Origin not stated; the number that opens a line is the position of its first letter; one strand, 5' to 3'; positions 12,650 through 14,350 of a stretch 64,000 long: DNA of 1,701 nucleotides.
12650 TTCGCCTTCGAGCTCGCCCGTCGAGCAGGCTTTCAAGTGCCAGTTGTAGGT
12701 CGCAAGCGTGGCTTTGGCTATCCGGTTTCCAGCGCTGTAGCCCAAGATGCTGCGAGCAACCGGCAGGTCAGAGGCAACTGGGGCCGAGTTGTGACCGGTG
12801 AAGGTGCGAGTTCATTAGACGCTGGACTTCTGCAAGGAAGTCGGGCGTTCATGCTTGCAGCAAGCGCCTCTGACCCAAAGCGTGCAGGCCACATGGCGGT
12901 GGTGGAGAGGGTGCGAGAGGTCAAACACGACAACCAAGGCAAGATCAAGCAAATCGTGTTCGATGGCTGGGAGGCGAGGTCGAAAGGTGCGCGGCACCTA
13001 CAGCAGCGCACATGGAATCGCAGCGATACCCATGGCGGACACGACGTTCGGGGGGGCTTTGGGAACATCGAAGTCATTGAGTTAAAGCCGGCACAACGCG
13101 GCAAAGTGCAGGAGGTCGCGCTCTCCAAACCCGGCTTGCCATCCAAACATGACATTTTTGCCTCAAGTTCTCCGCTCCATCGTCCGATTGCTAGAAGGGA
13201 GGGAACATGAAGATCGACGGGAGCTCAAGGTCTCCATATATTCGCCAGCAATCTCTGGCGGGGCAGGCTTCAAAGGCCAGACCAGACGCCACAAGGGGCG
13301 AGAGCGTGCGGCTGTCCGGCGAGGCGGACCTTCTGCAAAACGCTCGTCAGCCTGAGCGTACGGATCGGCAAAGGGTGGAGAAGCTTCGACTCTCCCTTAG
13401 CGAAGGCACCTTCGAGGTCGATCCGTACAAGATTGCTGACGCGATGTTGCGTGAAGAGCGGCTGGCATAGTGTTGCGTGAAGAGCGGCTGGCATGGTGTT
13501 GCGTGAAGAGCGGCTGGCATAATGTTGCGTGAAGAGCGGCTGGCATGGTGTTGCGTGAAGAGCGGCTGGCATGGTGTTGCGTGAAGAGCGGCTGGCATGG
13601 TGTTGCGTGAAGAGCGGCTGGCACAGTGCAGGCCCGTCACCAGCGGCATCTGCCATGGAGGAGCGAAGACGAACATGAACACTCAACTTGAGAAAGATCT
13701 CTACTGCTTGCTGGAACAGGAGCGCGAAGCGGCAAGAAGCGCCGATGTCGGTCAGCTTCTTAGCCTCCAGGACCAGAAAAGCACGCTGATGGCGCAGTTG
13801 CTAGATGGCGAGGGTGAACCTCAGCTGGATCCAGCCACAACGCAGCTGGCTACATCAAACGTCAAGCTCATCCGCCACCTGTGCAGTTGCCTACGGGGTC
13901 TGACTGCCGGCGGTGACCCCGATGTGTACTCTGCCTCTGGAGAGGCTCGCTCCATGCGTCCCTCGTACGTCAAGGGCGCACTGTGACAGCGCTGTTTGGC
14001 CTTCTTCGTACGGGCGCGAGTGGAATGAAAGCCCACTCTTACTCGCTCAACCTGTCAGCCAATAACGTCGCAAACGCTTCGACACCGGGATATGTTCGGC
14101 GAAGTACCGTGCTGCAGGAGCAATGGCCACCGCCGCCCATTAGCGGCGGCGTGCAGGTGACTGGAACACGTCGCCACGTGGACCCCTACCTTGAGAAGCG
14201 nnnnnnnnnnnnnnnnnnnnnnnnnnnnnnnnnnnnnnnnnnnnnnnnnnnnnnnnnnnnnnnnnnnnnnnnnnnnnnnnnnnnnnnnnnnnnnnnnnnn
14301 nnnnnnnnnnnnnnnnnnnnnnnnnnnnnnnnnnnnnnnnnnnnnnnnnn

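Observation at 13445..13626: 26-bp x 7 tandem array that starts inside flgM and supplies its last eight codons and stop codon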

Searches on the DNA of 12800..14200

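Call 29: search_rna_families(source=window, start=12800, end=14200, threshold=evalue, max_evalue=1)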
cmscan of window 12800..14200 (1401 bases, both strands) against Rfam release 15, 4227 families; matches with E-value up to 1: 0.
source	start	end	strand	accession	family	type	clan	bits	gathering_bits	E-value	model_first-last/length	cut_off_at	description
